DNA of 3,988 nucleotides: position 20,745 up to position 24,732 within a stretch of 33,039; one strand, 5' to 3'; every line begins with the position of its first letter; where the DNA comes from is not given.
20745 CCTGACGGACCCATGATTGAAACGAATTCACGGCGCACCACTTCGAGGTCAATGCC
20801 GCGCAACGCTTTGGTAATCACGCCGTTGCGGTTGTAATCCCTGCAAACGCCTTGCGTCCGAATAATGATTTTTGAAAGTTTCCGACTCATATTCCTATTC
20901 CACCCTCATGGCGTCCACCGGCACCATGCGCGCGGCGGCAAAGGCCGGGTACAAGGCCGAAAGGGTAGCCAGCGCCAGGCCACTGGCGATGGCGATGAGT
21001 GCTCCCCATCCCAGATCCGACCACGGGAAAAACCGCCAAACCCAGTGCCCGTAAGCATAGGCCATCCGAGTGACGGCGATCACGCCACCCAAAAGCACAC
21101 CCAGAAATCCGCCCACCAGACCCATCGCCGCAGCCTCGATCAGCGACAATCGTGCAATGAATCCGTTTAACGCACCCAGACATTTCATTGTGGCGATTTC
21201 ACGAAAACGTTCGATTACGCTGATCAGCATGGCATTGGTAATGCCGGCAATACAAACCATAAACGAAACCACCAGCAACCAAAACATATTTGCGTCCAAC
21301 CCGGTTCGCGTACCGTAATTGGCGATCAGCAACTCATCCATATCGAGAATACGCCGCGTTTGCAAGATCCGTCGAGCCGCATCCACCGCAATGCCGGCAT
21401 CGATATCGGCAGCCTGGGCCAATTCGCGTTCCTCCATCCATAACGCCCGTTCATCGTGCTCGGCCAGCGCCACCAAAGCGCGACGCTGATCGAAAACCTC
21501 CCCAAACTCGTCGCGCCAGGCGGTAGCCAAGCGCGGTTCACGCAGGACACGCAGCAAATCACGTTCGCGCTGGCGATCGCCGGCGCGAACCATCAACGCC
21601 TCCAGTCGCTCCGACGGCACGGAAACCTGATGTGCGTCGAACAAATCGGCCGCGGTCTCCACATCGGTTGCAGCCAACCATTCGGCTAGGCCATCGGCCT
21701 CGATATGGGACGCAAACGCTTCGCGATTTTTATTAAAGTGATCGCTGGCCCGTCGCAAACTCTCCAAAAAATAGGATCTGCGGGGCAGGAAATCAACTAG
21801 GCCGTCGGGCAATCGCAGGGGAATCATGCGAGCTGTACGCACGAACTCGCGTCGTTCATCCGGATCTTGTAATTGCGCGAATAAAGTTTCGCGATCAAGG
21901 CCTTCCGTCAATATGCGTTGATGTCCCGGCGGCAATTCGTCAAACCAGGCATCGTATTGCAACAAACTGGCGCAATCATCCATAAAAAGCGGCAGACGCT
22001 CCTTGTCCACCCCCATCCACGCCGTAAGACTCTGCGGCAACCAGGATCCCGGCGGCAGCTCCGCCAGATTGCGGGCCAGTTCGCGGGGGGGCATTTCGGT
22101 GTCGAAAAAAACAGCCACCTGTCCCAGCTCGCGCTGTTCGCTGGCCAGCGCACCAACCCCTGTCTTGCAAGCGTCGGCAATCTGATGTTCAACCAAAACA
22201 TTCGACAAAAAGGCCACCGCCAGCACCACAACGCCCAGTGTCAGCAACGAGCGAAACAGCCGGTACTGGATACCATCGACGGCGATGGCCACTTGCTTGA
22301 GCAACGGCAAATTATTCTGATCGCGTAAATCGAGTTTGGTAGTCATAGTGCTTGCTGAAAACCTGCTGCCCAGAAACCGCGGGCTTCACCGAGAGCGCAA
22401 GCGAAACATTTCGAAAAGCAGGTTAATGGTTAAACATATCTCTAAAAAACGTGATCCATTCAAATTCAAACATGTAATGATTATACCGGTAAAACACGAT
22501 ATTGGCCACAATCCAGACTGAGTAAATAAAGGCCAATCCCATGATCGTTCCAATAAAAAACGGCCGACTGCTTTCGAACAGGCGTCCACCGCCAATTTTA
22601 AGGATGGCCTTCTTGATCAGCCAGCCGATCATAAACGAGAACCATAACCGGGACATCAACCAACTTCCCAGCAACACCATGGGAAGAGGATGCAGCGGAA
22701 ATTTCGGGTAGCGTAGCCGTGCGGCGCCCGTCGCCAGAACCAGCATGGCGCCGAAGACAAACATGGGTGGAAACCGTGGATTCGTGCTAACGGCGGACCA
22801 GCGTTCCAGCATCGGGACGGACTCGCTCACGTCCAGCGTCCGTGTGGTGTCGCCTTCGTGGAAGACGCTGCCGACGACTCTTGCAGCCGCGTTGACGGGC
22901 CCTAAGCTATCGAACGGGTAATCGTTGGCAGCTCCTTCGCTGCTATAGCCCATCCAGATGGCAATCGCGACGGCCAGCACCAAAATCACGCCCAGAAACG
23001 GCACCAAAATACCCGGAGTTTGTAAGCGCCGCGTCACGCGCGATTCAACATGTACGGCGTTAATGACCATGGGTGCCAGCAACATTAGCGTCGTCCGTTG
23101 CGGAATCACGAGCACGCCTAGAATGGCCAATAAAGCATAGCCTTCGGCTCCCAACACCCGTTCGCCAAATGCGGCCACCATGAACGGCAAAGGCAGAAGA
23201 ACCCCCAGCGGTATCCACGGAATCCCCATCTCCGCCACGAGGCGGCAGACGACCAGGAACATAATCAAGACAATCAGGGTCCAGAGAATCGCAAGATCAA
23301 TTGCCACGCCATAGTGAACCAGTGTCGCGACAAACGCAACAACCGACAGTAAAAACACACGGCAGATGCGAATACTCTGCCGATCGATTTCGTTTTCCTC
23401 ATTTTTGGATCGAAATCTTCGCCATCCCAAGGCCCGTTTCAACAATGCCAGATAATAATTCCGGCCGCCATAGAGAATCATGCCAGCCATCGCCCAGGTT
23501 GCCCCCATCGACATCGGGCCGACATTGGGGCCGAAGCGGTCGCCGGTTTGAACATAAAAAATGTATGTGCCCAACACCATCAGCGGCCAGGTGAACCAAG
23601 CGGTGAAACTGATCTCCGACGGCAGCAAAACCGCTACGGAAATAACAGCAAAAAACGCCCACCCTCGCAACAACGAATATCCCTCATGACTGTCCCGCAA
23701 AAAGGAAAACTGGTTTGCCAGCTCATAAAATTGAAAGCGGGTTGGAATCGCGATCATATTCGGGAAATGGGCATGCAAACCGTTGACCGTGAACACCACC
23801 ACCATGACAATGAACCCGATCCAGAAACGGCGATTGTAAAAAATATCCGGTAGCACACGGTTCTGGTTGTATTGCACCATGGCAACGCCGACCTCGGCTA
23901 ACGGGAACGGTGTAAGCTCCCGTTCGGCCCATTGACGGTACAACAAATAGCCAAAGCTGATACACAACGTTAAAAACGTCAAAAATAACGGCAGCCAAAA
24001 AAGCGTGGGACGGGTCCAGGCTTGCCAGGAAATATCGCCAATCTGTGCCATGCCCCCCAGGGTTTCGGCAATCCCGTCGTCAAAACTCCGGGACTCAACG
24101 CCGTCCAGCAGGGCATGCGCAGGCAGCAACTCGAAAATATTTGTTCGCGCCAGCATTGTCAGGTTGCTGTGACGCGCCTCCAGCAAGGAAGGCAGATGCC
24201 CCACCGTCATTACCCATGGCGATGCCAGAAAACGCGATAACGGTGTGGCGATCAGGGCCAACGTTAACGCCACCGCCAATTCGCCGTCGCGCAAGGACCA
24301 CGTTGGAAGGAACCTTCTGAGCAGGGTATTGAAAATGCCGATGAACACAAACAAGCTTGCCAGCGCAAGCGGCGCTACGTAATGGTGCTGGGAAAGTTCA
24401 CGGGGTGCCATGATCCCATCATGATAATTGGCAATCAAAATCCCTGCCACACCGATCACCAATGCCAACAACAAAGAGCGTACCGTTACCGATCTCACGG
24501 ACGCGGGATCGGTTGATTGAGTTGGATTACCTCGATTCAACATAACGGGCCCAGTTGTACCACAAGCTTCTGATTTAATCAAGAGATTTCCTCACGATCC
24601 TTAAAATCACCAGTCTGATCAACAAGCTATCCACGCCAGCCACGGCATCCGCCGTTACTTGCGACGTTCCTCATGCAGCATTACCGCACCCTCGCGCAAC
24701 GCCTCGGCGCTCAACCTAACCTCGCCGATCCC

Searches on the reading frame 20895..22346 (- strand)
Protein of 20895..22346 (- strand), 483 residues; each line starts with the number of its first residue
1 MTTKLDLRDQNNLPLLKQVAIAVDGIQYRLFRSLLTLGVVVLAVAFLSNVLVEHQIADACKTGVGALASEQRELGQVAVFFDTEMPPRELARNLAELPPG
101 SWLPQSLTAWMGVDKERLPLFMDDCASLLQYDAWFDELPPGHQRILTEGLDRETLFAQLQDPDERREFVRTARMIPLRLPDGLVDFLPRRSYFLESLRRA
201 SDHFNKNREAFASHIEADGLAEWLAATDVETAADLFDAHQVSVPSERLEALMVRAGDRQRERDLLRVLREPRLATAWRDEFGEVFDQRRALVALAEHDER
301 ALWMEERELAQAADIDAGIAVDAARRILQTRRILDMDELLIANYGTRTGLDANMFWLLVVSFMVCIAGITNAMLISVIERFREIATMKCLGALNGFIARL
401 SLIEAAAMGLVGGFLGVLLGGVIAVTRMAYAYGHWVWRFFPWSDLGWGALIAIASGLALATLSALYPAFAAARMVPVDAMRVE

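Call 5: search_protein_families(library=pfam, proteins=[window:20895-22346:-], max_evalue=0.1)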
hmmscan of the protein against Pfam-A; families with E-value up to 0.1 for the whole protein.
window:20895-22346:- (483 aa): 1 family
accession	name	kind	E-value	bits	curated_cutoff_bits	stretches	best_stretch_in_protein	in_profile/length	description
PF02687.27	FtsX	-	4.3e-10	40.1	25.5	1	357-475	3-119/120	FtsX-like permease C-terminal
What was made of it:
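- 20895..22346 (-): Second FtsX-type permease (483 aa, 4 TM, ~300-aa periplasmic domain). Pfam FtsX E 4e-10 (call 5).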

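Call 6: search_protein_families(library=ncbifam, proteins=[window:20895-22346:-], max_evalue=0.1)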
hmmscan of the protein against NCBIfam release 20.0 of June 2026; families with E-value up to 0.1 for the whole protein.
window:20895-22346:- (483 aa): 9 families
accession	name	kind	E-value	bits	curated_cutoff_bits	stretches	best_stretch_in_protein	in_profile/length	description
NF007826.0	PRK10535.1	equivalog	7e-12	44.4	966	1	335-481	506-646/648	macrolide ABC transporter ATP-binding protein/permease MacB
TIGR02212.1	lolCE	equivalog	4e-08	32.6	362.45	1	354-483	269-411/411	lipoprotein-releasing ABC transporter permease subunit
NF038347.1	FtsX_Gpos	exception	8.7e-07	28.6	225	1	359-419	176-236/296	permease-like cell division protein FtsX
NF008076.0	PRK10814.1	exception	2.4e-06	26.9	473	1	351-483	263-399/399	lipoprotein-releasing ABC transporter permease subunit LolC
TIGR03434.1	ADOP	subfamily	6.6e-06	24.5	622.3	1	357-481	275-400/803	ADOP family duplicated permease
TIGR00439.2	FtsX_Gneg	equivalog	2.3e-05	23.8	255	1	357-448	176-266/292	permease-like cell division protein FtsX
NF038346.1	FtsX_actino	exception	2.5e-05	23.8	250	1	335-465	164-299/308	permease-like cell division protein FtsX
TIGR02213.1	lolE_release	exception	0.00046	19.2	540.35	1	354-477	269-405/411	lipoprotein-releasing ABC transporter permease subunit LolE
NF008357.0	PRK11146.1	exception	0.00088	18.2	439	1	354-477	272-408/414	lipoprotein-releasing ABC transporter permease subunit LolE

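Call 29: search_protein_families(library=padloc, proteins=[window:20895-22346:-], max_evalue=0.01)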
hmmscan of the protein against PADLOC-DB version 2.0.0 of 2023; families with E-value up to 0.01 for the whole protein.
window:20895-22346:- (483 aa): 2 families
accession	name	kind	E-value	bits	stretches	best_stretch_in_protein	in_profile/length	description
PDLC01991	CARF_m8--CARF_LolE_TM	-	1.5e-09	34.6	1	362-429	444-509/810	-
PDLC01990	CARF_m8--CARF_Beta-galactosidase_LolE_TM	-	7.7e-05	18.1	1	361-423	1419-1481/1791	-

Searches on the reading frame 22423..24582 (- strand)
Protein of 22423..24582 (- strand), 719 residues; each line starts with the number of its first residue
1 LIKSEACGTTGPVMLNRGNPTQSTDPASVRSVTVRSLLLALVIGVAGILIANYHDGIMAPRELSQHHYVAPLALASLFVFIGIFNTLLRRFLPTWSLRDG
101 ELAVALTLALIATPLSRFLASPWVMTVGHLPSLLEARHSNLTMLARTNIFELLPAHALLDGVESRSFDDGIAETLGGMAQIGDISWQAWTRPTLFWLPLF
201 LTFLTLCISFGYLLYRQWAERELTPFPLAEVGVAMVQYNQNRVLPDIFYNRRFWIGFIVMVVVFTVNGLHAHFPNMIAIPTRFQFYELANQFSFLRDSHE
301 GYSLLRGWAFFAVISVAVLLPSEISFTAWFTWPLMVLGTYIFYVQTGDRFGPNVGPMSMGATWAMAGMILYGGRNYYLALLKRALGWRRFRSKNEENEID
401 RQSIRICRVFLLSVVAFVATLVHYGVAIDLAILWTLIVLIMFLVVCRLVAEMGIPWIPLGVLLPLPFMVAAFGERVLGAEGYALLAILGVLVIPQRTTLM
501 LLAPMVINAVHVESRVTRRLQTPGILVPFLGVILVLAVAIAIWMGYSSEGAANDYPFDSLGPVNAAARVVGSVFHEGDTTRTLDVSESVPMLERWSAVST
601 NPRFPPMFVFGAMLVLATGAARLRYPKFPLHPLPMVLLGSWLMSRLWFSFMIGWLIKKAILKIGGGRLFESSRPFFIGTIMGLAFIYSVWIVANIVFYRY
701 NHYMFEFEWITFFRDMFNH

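Call 5: search_protein_families(library=pfam, proteins=[window:22423-24582:-], max_evalue=0.1)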
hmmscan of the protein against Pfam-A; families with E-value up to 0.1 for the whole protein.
window:22423-24582:- (719 aa): 2 families
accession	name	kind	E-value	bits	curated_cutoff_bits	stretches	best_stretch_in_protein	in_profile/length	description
PF20581.3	DUF6785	-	5.1e-56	190.7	25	1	33-544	1-489/498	Family of unknown function (DUF6785)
PF20580.3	DUF6784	-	5.2e-21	75.1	26.4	1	608-700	4-96/101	Domain of unknown function (DUF6784)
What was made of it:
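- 22423..24582 (-): Polytopic membrane protein with DUF6785 and DUF6784 (719 aa). Pfam E 5e-56 and 5e-21 (call 5).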

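Call 6: search_protein_families(library=ncbifam, proteins=[window:22423-24582:-], max_evalue=0.1)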
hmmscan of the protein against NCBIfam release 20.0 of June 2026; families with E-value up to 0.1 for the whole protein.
window:22423-24582:- (719 aa): 0 families

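Call 29: search_protein_families(library=padloc, proteins=[window:22423-24582:-], max_evalue=0.01)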
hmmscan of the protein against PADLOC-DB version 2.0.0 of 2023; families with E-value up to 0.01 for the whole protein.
window:22423-24582:- (719 aa): 0 families

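Call 31: search_solved_structures(query=window:22423-24582:-, max_evalue=1)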
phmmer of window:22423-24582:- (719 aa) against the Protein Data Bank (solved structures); distinct sequences matched with E-value up to 1: 1.
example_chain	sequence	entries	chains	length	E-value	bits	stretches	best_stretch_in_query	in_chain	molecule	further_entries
9ndy_S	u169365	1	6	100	0.24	13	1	637-679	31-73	LTF platform protein (gp025)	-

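Call 84: search_solved_structures(query=A7, max_evalue=10)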
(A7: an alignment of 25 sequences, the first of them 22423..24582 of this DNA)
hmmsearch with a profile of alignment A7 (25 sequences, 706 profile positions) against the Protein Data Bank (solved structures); distinct sequences matched with E-value up to 10: 9.
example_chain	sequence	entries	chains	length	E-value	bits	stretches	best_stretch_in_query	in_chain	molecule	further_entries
8qys_O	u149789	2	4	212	0.5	11.5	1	345-384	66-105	Proteasome subunit beta type-1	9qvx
3unb_L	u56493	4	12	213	0.5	11.5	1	345-384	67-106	Proteasome subunit beta type-1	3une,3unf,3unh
1iru_M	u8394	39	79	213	0.5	11.5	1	345-384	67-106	20S proteasome | Proteasome subunit beta type-1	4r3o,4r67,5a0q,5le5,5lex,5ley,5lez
8ysx_X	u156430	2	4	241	0.54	11.4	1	345-384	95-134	Proteasome subunit beta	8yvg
6epc_6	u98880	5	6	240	0.59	11.2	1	345-384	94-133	Proteasome subunit beta type-1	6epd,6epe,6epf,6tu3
8ypk_S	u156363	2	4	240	0.61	11.2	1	345-384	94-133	Proteasome subunit beta type-1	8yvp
22mm_S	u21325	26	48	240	0.61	11.2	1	345-384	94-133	Proteasome subunit beta type-1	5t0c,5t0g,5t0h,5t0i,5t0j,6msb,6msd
7dr6_J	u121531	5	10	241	0.61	11.2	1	345-384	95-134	Proteasome subunit beta type-1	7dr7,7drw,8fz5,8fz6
5gjq_f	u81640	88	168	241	0.61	11.2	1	345-384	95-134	Proteasome subunit beta type-1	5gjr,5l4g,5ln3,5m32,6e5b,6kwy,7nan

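Call 93: search_protein_families(library=pfam, alignment_id=A7, max_evalue=1)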
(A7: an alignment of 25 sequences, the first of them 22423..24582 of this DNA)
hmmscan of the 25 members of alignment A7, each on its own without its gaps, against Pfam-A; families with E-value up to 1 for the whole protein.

A. member 1, window:22423-24582:- (719 aa): 2 families
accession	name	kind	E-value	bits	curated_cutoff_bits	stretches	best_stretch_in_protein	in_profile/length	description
PF20581.3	DUF6785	-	5.1e-56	190.7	25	1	33-544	1-489/498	Family of unknown function (DUF6785)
PF20580.3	DUF6784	-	5.2e-21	75.1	26.4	1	608-700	4-96/101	Domain of unknown function (DUF6784)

B. families by the number of members that match (of 25 scanned): 26 families (the first 25 are shown)
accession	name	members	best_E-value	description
PF20581.3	DUF6785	25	6e-84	Family of unknown function (DUF6785)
PF20580.3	DUF6784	25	2.5e-23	Domain of unknown function (DUF6784)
PF07271.16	Cytadhesin_P30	3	0.21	Cytadhesin P30/P32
PF07889.17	DUF1664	2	0.018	Protein of unknown function (DUF1664)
PF24895.1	SIDD_N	2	0.12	Nonribosomal peptide synthetase sidD N-terminal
PF06009.19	Laminin_II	1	0.00065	Laminin Domain II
PF11057.13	Cortexin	1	0.011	Cortexin of kidney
PF15781.12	ParE-like_toxin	1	0.014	ParE-like toxin of type II bacterial toxin-antitoxin system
PF09851.14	SHOCT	1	0.016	Short C-terminal domain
PF19733.4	DUF6223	1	0.04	Family of unknown function (DUF6223)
PF08354.15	Fas1-AflB-like_hel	1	0.085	Fatty acid synthase subunit beta/Fas1-like, helical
PF20667.3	Sec10_N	1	0.099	Exocyst complex component Sec10, N-terminal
PF07926.17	TPR_MLP1_2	1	0.11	TPR/MLP1/MLP2-like protein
PF10993.13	DUF2818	1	0.13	Protein of unknown function (DUF2818)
PF18822.6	CdvA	1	0.13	CdvA-like coiled-coil domain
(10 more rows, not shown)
